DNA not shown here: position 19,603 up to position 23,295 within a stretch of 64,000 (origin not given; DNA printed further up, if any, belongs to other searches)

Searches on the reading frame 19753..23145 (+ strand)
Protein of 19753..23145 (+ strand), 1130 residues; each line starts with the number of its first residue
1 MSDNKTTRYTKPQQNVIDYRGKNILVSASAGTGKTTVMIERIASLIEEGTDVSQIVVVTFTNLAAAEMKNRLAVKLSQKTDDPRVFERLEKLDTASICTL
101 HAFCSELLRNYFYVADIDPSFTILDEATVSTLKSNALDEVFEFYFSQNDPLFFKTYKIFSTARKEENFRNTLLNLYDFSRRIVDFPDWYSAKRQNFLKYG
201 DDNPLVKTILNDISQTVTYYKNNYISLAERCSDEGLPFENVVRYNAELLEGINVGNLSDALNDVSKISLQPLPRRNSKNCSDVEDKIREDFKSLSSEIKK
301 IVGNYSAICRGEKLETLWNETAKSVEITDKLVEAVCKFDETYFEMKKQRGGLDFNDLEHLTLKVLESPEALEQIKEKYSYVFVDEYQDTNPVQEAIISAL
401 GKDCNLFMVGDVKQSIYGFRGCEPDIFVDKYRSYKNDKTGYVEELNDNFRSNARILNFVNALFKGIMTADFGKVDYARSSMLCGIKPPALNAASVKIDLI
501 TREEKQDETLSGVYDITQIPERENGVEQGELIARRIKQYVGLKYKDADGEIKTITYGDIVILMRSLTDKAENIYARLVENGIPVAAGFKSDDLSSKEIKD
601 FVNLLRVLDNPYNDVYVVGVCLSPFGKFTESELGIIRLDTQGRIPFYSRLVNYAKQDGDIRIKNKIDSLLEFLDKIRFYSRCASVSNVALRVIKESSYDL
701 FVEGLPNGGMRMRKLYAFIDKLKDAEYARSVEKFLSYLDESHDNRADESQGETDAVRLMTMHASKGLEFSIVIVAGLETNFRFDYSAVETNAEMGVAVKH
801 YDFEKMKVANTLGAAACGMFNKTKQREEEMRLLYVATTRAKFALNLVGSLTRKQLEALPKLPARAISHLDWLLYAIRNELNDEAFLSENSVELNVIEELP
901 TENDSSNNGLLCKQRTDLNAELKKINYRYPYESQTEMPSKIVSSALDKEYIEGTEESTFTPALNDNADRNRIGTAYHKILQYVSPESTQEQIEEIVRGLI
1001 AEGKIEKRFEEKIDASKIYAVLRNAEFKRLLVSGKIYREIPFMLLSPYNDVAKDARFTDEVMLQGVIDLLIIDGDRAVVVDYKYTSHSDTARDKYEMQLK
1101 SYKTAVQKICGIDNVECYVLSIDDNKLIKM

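Call 20: search_protein_families(library=pfam, proteins=[window:19753-23145:+], max_evalue=0.00001)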
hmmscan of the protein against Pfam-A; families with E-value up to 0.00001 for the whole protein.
window:19753-23145:+ (1130 aa): 5 families
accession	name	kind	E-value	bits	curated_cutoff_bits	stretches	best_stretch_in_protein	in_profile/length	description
PF00580.27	UvrD-helicase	-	4.2e-63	214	23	1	11-434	3-270/271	UvrD/REP helicase N-terminal domain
PF13361.12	UvrD_C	-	1.7e-27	97.3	25.6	1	445-846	3-345/350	UvrD-like helicase C-terminal domain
PF13245.12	AAA_19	-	1e-20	74.7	25.1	1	19-420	9-134/134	AAA domain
PF12705.13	PDDEXK_1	-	1.3e-11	45.3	22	1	950-1109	21-172/247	PD-(D/E)XK nuclease superfamily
PF13538.12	UvrD_C_2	-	5.6e-08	33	27.4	0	822-847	27-52/52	UvrD-like helicase C-terminal domain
